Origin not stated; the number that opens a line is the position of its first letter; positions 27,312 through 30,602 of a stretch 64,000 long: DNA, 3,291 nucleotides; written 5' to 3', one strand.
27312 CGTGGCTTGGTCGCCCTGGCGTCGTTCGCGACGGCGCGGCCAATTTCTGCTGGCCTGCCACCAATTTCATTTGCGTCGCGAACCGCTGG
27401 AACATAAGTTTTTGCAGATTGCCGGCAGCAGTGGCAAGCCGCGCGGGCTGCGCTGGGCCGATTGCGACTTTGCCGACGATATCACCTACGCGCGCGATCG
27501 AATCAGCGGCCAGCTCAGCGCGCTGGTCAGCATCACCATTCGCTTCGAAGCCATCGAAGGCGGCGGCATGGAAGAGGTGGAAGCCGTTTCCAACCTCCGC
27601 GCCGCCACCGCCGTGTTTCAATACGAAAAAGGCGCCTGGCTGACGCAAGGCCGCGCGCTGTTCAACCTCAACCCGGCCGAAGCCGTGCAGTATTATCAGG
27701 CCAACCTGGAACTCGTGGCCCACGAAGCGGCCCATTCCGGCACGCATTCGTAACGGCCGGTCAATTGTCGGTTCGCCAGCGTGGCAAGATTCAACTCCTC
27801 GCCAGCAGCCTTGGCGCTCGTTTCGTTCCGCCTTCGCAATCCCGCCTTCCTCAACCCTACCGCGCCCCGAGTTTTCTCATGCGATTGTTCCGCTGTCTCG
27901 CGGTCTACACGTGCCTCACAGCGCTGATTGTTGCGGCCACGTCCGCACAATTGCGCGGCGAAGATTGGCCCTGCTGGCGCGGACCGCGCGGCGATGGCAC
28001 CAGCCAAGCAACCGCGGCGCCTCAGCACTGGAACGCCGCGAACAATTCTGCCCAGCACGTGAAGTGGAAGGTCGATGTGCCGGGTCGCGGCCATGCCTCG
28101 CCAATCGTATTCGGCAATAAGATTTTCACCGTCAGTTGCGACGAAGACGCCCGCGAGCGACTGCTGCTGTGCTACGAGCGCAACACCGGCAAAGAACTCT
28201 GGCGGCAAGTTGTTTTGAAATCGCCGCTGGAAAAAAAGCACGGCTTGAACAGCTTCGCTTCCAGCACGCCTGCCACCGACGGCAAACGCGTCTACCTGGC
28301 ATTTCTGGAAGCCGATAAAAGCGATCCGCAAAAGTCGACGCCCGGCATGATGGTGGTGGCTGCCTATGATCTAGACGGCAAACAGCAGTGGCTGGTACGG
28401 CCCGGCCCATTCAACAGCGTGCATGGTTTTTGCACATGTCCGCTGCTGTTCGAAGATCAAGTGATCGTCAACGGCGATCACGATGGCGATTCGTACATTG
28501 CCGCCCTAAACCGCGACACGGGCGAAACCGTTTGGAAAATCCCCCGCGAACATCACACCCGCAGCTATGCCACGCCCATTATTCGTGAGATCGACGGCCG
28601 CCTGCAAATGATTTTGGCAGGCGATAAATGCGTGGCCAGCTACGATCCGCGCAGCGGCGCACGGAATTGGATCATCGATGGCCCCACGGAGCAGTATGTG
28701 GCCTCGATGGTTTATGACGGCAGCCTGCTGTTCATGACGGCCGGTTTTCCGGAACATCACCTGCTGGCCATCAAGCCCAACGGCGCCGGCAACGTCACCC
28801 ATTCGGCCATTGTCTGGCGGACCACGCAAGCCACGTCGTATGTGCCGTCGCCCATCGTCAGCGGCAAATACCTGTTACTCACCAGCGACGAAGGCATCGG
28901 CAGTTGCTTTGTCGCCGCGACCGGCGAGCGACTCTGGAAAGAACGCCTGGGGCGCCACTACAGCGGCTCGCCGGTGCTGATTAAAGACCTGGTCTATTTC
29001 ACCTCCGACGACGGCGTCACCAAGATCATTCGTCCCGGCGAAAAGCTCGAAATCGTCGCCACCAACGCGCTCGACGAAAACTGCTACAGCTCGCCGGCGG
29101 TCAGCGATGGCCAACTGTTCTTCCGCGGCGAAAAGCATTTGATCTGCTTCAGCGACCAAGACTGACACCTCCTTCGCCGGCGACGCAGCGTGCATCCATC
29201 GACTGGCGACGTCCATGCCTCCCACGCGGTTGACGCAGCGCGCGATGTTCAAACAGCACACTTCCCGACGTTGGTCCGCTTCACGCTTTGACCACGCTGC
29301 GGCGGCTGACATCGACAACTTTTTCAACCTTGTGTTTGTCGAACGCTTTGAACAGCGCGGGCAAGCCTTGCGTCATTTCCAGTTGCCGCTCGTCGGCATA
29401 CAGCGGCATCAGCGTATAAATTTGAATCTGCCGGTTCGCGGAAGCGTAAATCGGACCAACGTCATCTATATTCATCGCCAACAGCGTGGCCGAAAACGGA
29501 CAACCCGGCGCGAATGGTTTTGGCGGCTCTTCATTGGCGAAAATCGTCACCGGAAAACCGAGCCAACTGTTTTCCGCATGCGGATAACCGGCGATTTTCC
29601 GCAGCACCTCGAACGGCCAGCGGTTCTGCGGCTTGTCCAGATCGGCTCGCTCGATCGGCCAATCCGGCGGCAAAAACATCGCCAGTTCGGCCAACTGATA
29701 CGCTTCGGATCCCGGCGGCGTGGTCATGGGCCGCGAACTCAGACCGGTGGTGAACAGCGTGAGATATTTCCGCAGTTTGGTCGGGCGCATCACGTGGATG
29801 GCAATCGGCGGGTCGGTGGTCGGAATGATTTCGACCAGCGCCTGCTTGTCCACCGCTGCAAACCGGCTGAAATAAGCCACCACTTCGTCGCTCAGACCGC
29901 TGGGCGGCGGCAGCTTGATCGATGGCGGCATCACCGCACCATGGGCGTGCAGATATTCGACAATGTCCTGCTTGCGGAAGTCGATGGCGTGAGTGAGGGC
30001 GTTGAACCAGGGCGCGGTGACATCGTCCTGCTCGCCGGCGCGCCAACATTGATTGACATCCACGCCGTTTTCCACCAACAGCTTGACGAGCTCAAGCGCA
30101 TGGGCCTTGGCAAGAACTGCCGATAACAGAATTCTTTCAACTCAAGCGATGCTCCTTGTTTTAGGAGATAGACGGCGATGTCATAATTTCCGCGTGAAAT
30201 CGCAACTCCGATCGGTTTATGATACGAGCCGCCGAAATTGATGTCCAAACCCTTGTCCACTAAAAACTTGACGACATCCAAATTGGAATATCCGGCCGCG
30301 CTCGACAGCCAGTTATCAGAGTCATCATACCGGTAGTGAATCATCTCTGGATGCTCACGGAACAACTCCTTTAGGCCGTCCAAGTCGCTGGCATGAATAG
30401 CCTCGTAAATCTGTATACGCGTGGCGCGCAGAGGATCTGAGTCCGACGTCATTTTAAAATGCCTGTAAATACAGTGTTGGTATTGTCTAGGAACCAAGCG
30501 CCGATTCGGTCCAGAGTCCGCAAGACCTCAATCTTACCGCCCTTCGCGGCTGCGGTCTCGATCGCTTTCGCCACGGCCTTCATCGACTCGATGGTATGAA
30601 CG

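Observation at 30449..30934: Orphan polymorphic-toxin C-terminal cassette (Hint-domain tail plus putative nuclease) stranded between housekeeping genes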

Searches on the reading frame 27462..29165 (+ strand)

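Call 5: search_protein_families(library=pfam, proteins=[window:27462-29165:+], max_evalue=1)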
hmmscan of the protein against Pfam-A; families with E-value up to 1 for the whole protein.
window:27462-29165:+ (567 aa): 4 families
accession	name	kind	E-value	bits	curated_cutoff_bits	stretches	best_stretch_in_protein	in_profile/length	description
PF13360.13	PQQ_2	-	4e-24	86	27.6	3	236-493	6-232/233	Outer membrane protein assembly factor BamB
PF13570.13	Beta-prop_ACSF4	-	3.7e-13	50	133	1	332-554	19-231/329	Beta-alanine-activating enzyme, beta-propeller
PF01011.28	PQQ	-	0.0044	16.2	26.7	0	333-379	548-591/595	Glucose/ethanol/alcohol dehydrogenase, beta-propeller domain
PF25293.1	Beta-prop_EMC1_N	-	0.077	13.1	34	0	345-404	42-100/219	EMC1 N-terminal beta-propeller domain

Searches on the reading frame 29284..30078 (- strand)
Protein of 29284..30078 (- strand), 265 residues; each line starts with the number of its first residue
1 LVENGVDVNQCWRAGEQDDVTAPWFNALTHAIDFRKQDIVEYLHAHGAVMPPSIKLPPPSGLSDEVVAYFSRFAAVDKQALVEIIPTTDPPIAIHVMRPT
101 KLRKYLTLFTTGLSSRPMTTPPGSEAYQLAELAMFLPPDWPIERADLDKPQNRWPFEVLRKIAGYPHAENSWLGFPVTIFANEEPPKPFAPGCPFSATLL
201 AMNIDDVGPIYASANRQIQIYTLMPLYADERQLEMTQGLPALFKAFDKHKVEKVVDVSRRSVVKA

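Call 5: search_protein_families(library=pfam, proteins=[window:29284-30078:-], max_evalue=1)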
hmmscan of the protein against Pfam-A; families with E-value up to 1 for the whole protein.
window:29284-30078:- (265 aa): 1 family
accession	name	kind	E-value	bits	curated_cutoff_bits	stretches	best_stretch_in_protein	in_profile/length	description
PF05076.18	SUFU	-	5.9e-29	101.6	25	1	89-260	2-172/172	Suppressor of fused protein (SUFU)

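Call 8: search_protein_families(library=ncbifam, proteins=[window:29284-30078:-], max_evalue=10)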
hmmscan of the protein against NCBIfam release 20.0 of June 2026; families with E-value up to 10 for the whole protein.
window:29284-30078:- (265 aa): 0 families

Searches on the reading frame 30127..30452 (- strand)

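Call 5: search_protein_families(library=pfam, proteins=[window:30127-30452:-], max_evalue=1)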
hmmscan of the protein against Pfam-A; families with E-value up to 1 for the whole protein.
window:30127-30452:- (108 aa): 5 families
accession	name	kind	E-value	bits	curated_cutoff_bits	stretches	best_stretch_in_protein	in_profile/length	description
PF12796.13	Ank_2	-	3.3e-08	34.4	27.3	1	18-105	4-88/90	Ankyrin repeats (3 copies)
PF13606.12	Ank_3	-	3.2e-07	30.5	22.3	2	49-72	6-29/30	Ankyrin repeat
PF13857.12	Ank_5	-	7.8e-07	29.8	27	2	80-108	19-47/56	Ankyrin repeats (many copies)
PF00023.36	Ank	-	2.8e-06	27.7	21.1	2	83-105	8-30/33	Ankyrin repeat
PF13637.12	Ank_4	-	3.9e-06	27.5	22.7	1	50-97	2-50/50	Ankyrin repeats (many copies)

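Call 8: search_protein_families(library=ncbifam, proteins=[window:30127-30452:-], max_evalue=10)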
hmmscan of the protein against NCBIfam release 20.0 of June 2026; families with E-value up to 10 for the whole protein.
window:30127-30452:- (108 aa): 3 families
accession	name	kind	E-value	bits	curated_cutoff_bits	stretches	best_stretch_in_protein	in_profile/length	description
NF043028.1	T4SS_AnkX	equivalog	0.00025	19.3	1400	1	20-105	528-610/938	Dot/Icm T4SS effector AnkN/AnkX/LegA8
NF043021.1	T4SS_AnkF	equivalog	0.0076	14.5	1000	1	14-72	588-646/917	Dot/Icm T4SS effector AnkF/LegA14/Ceg31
NF043029.1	T4SS_AnkY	equivalog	0.18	10.2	600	1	51-106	464-520/543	Dot/Icm T4SS effector AnkY/LegA9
